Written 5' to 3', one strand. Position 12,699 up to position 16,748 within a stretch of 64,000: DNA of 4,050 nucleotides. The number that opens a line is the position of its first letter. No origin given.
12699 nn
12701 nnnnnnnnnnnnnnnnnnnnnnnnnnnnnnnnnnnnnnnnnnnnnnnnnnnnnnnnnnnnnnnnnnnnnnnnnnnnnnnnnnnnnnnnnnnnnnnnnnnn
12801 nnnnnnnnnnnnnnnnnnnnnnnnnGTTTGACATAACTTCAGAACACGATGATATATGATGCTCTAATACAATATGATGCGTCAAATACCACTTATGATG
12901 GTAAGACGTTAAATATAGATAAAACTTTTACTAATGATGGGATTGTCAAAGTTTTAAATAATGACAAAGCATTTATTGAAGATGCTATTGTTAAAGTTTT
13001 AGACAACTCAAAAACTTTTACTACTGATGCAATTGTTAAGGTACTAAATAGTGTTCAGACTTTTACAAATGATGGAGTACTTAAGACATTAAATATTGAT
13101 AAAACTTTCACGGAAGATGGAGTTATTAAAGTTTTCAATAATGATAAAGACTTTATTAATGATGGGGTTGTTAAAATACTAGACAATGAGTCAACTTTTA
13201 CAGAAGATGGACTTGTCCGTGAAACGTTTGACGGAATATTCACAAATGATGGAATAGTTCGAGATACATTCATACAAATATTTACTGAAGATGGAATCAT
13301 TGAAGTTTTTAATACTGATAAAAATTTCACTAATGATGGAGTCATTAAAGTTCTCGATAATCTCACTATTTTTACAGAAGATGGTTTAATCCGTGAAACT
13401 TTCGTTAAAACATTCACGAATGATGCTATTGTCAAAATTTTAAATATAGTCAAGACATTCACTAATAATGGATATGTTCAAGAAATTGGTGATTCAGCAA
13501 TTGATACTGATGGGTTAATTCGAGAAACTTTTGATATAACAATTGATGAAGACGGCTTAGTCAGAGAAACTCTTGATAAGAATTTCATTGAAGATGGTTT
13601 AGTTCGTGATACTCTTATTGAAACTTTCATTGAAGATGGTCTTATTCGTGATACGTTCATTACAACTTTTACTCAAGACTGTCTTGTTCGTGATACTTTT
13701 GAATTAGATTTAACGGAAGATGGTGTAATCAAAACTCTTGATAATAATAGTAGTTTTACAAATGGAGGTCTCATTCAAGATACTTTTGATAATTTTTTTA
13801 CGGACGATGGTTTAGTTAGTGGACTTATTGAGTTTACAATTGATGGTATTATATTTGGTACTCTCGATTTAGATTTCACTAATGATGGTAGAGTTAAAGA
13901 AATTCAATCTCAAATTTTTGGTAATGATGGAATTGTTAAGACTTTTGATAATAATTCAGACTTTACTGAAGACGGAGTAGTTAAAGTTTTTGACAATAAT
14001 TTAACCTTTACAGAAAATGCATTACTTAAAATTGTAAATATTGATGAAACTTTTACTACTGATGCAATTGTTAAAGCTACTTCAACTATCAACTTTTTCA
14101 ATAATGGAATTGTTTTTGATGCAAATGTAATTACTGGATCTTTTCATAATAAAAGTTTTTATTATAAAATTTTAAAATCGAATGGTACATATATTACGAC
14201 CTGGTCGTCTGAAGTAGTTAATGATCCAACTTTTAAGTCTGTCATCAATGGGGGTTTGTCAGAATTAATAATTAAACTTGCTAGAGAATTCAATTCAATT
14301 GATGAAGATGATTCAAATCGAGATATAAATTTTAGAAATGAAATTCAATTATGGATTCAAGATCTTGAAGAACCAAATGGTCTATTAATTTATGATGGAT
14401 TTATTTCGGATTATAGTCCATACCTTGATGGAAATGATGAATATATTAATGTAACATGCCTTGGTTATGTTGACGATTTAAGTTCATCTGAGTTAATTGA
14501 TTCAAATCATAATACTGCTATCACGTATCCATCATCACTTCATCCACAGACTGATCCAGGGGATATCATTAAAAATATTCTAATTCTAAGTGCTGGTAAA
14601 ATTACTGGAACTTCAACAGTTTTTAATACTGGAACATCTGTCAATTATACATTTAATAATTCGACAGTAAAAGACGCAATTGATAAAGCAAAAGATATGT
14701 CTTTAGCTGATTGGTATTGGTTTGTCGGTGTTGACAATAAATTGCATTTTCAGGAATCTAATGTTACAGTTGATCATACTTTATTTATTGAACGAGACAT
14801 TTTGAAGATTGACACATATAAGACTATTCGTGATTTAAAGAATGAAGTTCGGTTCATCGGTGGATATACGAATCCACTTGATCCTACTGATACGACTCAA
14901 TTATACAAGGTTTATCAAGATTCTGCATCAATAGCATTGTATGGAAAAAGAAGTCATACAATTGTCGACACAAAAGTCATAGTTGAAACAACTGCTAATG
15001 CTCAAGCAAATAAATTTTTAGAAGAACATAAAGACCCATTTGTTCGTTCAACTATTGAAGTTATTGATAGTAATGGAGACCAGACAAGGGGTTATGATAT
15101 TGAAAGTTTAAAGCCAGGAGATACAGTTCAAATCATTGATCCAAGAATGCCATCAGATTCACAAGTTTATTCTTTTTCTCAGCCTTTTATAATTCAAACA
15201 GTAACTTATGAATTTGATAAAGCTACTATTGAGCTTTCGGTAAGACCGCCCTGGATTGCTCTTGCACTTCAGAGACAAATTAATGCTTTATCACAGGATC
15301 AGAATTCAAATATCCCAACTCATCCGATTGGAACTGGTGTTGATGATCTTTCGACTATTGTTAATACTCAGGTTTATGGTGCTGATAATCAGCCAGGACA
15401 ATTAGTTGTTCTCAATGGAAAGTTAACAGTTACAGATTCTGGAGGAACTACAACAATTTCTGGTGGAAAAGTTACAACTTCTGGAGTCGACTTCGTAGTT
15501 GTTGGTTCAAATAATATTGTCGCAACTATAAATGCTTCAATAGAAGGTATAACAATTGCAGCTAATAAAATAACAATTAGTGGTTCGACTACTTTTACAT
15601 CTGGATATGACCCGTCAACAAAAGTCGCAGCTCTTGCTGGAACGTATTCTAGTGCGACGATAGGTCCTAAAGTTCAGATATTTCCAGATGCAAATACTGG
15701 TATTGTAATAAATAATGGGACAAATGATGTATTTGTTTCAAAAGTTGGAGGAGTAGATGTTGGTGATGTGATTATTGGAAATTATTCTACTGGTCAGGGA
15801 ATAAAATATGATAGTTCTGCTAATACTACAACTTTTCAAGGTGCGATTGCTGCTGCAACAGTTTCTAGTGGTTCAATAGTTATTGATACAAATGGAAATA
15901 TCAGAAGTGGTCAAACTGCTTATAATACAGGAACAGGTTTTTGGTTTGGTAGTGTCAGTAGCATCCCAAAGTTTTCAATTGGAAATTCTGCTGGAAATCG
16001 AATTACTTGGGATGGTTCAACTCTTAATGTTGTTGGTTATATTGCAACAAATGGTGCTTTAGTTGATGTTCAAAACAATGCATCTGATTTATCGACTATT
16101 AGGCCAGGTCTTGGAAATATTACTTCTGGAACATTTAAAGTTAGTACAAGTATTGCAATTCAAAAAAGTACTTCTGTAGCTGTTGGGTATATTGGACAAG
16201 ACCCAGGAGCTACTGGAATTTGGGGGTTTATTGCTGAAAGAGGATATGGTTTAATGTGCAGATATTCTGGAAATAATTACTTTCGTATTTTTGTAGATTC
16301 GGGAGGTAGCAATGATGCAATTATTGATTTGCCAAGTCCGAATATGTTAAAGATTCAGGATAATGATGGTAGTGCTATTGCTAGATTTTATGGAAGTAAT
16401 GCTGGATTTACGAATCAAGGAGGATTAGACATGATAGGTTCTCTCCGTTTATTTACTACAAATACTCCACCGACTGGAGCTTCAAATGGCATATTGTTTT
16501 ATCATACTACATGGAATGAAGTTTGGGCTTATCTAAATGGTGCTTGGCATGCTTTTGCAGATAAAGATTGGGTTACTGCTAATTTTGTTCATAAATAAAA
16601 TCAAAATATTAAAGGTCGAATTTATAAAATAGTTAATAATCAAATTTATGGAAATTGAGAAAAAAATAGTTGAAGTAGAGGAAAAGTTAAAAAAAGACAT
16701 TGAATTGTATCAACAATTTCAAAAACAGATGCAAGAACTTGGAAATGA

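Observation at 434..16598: Three fibre-like genes share a 48-bp (16-aa) FTEDG tandem repeat (>60 copies overall)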

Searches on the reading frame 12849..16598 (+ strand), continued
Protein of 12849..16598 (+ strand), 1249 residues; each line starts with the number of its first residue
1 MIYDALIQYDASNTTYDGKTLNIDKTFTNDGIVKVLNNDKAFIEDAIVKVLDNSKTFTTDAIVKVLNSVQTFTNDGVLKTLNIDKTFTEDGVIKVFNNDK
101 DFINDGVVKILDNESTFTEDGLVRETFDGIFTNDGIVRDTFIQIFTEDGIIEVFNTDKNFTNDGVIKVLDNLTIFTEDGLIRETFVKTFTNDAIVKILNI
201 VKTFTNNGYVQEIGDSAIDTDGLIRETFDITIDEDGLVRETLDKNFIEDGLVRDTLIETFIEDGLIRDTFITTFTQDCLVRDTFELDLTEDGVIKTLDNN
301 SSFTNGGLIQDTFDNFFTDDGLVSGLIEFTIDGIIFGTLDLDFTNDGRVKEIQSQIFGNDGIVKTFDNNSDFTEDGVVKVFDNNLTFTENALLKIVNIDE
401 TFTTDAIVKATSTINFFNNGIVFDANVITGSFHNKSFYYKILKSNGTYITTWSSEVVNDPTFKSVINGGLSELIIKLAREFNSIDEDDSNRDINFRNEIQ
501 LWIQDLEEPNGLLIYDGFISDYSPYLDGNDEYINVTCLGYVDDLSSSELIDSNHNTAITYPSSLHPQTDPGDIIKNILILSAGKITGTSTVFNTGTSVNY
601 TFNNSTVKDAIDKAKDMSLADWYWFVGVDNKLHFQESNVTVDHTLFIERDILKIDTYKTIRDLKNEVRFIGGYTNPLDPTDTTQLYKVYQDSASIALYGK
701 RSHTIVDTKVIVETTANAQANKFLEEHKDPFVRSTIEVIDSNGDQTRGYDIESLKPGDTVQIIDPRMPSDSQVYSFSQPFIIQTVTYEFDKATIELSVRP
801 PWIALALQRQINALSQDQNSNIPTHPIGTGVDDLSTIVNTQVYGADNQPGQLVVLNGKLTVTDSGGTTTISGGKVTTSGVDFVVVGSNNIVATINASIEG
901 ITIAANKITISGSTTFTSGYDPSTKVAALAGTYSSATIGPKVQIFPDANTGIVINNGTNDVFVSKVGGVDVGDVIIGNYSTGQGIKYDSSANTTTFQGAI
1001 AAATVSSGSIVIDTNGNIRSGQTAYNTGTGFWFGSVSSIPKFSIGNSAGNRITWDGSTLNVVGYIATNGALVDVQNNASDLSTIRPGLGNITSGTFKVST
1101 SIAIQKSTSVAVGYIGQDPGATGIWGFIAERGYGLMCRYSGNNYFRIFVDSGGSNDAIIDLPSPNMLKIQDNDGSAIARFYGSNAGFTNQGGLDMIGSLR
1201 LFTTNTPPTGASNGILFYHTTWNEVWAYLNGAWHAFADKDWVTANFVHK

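Call 87: search_protein_families(library=pfam, proteins=[P0011, P0010], max_evalue=10)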
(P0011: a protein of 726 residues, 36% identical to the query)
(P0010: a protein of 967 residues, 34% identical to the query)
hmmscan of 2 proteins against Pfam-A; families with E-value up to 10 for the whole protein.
P0011 (726 aa): 3 families
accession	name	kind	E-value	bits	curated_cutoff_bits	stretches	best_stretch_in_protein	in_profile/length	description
PF10615.14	DUF2470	-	0.076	14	22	1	342-379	13-47/77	Domain of unknown function (DUF2470)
PF18430.7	DBD_HTH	-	1.4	9.2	25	0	531-538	26-33/35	Putative DNA-binding domain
PF01868.21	RNase_P-MRP_p29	-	1.6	9.1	27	0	458-520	22-71/84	Ribonuclease P/MRP, subunit p29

P0010 (967 aa): 5 families
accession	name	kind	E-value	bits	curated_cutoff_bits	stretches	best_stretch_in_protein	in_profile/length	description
PF22896.3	OB_RNR_1st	-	8.9e-08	32.7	28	2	803-834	60-91/99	Ribonuclease R, OB first domain, N-terminal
PF13385.13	Laminin_G_3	-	5.1e-07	30.4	27.6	1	305-455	16-150/151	Concanavalin A-like lectin/glucanases superfamily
PF16156.12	DUF4864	-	0.8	10.4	27.1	0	728-764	77-114/117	Domain of unknown function (DUF4864)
PF09100.16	Qn_am_d_aIV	-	2.4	8.4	25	0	802-841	20-59/133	Quinohemoprotein amine dehydrogenase, alpha subunit domain IV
PF18430.7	DBD_HTH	-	7.2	6.9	25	0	585-594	26-35/35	Putative DNA-binding domain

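Call 88: search_protein_families(library=ncbifam, proteins=[window:12849-16595:+, P0005, P0011, P0007], max_evalue=0.1)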
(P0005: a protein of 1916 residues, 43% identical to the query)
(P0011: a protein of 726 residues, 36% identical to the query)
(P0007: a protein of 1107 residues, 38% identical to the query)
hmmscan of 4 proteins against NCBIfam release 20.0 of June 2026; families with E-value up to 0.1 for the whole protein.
window:12849-16595:+ (1249 aa): 1 family
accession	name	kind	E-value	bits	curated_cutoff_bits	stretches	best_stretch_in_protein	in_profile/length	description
NF009984.0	PRK13450.1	equivalog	0.093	12.7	164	0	11-47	48-84/133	F0F1 ATP synthase subunit epsilon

P0005 (1916 aa): 1 family
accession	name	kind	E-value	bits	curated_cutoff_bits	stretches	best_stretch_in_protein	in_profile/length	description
NF009984.0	PRK13450.1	equivalog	0.0034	17.3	164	0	1592-1618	59-85/133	F0F1 ATP synthase subunit epsilon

P0011 (726 aa): 0 families

P0007 (1107 aa): 0 families

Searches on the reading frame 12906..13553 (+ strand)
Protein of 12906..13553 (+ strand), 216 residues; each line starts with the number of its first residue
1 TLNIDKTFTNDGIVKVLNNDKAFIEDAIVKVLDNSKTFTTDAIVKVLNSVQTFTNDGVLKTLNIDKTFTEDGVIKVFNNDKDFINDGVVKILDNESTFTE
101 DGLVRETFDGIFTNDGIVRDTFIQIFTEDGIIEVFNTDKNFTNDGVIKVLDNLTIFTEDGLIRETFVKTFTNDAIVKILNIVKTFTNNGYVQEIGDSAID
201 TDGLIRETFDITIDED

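Call 56: predict_structure(alignment_id=A2)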
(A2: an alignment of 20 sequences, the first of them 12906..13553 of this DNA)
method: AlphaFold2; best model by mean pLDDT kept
length: 216 residues; sequences in the alignment: 20
mean_pLDDT: 45.3   pTM: 0.34
mean pLDDT of the five models: 45.3, 42.1, 40.6, 30.4, 28.7
residues with pLDDT >= 90: 0; 70-90: 0; 50-70: 65; < 50: 151
segments of 3 or more residues with pLDDT < 50: 1-90, 101-103, 165-167, 172-175, 179-185, 187-190, 194-216
pLDDT, mean of each block of 10 residues (from residue 1): 34 37 40 42 42 43 40 36 45 51 51 55 53 54 54 51 49 47 46 48 40 35
secondary structure, 60 per line:
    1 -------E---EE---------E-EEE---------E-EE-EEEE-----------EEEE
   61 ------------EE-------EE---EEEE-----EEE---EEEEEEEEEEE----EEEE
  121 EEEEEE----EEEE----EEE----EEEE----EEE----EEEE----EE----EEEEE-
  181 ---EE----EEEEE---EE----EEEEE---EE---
elements in order: E25-27 E42-45 E57-60 E87-90 E96-98 E102-112 E117-126 E131-134 E139-141 E146-149 E154-156 E161-164 E175-179 E190-194 E204-208
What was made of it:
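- Closest known: Triple beta-spiral shaft of adenovirus fibre and reovirus sigma1. Different: Trimer formation could not be tested, and the AF2 monomer model was unreliable (call 56).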

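Call 58: search_solved_structures(query=A2, max_evalue=10, show_alignments=3)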
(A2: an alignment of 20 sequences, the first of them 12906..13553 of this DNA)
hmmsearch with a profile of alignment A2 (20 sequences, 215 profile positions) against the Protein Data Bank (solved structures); distinct sequences matched with E-value up to 10: 2.
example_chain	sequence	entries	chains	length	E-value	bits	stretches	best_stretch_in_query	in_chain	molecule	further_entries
6ihj_A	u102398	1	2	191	0.44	12.6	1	155-186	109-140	Nuclear RNA export factor 1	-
8uf0_A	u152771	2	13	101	0.75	11.8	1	122-174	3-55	T33-ml23-redesigned-CutA-fold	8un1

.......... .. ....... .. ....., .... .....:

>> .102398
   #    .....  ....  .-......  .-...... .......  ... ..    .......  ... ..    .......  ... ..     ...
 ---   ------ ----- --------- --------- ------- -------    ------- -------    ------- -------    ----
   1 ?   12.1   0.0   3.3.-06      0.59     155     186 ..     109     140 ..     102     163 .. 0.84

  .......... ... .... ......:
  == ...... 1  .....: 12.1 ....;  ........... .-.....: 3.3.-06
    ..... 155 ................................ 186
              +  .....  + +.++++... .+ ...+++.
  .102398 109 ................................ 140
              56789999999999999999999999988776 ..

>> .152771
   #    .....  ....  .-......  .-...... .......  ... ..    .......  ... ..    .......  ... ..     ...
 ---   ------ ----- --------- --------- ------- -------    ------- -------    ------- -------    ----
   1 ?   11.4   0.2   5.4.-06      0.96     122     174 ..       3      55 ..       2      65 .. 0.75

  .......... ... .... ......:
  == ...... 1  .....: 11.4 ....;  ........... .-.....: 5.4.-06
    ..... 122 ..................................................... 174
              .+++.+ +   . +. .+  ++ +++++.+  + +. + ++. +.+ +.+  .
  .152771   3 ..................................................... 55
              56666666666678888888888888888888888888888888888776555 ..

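Call 72: fold_search(model_id=the predicted structure, library=pdb)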
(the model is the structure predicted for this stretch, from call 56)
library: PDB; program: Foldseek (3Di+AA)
matches with E <= 10: 11; with E <= 0.001: 0
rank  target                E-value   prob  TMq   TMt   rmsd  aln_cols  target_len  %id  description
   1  3jx8_D                3.2e+00  0.06  0.25  0.23  13.9       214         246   14  Crystal structure of Putative lipid binding protein (YP_001304415.1) from Parabacteroides distasonis ATCC 8503 at 2.16 (released 2009-11-10)
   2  6n2b_B                3.6e+00  0.04  0.19  0.14  13.8       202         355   10  The Crystal Structure of Caldicellulosiruptor kristjanssonii Tapirin C-terminal domain (released 2018-12-19)
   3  6n2b_A                4.7e+00  0.03  0.19  0.14  13.9       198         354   10  The Crystal Structure of Caldicellulosiruptor kristjanssonii Tapirin C-terminal domain (released 2018-12-19)
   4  3jqy_B                4.9e+00  0.01  0.13  0.13  12.4       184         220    9  Crystal Structure of the polySia specific acetyltransferase NeuO (released 2010-08-18)
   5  4eqy_A                6.4e+00  0.04  0.20  0.18   9.9       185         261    5  Crystal structure of Acyl-[acyl-carrier-protein]--UDP-N-acetylglucosamine O-acyltransferase from Burkholderia thailand (released 2012-05-16)
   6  4z06_B                6.8e+00  0.02  0.20  0.22  14.8       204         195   11  C. bescii Family 3 pectate lyase double mutant K108A/R133A in complex with ALPHA-D-GALACTOPYRANURONIC ACID (released 2015-12-23)
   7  6eio                  9.4e+00  0.03  0.21  0.21  17.1       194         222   12  Crystal structure of an ice binding protein from an Antarctic Biological Consortium (released 2018-03-28)
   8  6ive_A                9.4e+00  0.01  0.11  0.15  11.3       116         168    8  Molecular structure of a thermostable and a Zinc ion binding gamma-class carbonic anhydrase (released 2019-04-03)
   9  4oj5_B                9.4e+00  0.01  0.18  0.09  13.7       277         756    7  Crystal Structure of a Putative Tailspike Protein (TSP1, orf210) from Escherichia coli O157:H7 Bacteriohage CBA120 (released 2014-03-26)
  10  6ive_D                9.9e+00  0.01  0.12  0.13  12.0       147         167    8  Molecular structure of a thermostable and a Zinc ion binding gamma-class carbonic anhydrase (released 2019-04-03)
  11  6xjb                  9.9e+00  0.01  0.13  0.04  13.9       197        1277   10  IgA1 Protease (released 2020-12-09)
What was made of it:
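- On Triple beta-spiral fibre shaft: The monomer model is unreliable (calls 56, 72).
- The AF2 monomer model had pLDDT 45 and its Foldseek matches were meaningless (calls 56, 72).
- Tried and rejected: Its Foldseek hits (beta-helix proteins, E > 3) are meaningless, and I draw no fold from them (calls 56, 72).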

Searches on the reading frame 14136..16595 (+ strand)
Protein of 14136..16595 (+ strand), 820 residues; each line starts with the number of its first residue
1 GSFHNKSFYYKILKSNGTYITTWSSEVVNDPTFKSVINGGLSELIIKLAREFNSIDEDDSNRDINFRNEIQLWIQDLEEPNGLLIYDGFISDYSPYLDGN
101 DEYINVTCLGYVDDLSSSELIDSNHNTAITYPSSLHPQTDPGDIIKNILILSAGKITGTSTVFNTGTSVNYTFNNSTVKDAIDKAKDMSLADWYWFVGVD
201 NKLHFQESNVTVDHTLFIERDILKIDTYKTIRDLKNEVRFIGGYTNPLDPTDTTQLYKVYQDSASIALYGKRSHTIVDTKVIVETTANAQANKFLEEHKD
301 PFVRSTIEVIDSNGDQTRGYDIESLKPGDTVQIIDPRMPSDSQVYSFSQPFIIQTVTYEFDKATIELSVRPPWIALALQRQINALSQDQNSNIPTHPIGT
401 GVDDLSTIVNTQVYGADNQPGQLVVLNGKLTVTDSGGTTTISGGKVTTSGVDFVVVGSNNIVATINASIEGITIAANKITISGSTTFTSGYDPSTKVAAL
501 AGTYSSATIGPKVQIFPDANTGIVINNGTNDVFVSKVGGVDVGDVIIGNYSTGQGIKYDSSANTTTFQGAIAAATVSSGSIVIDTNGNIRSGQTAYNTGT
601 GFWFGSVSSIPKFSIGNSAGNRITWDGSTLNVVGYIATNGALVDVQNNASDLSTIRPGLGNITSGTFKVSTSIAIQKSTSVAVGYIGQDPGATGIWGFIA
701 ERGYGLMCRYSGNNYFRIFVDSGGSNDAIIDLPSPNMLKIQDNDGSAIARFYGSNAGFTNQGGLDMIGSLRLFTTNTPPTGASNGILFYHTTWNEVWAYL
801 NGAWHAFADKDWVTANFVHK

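Call 21: search_protein_families(library=pfam, proteins=[window:14136-16595:+], max_evalue=1)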
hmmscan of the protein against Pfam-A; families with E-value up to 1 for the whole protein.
window:14136-16595:+ (820 aa): 1 family
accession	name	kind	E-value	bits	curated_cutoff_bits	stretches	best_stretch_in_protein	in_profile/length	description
PF06605.17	Prophage_tail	-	1.1e-05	25.7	31.3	1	175-341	54-214/250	Prophage endopeptidase tail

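Call 22: search_protein_families(library=phrogs, proteins=[window:14136-16595:+], max_evalue=1)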
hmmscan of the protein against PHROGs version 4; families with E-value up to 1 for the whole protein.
window:14136-16595:+ (820 aa): 3 families
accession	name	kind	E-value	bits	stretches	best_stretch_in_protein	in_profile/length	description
phrog_400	-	tail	0.0014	18.6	1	164-361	146-325/654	tail protein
phrog_4311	-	head and packaging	0.0049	16.4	1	261-335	234-308/651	minor head protein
phrog_3885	-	unknown function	0.22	12.8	1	38-66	19-47/66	-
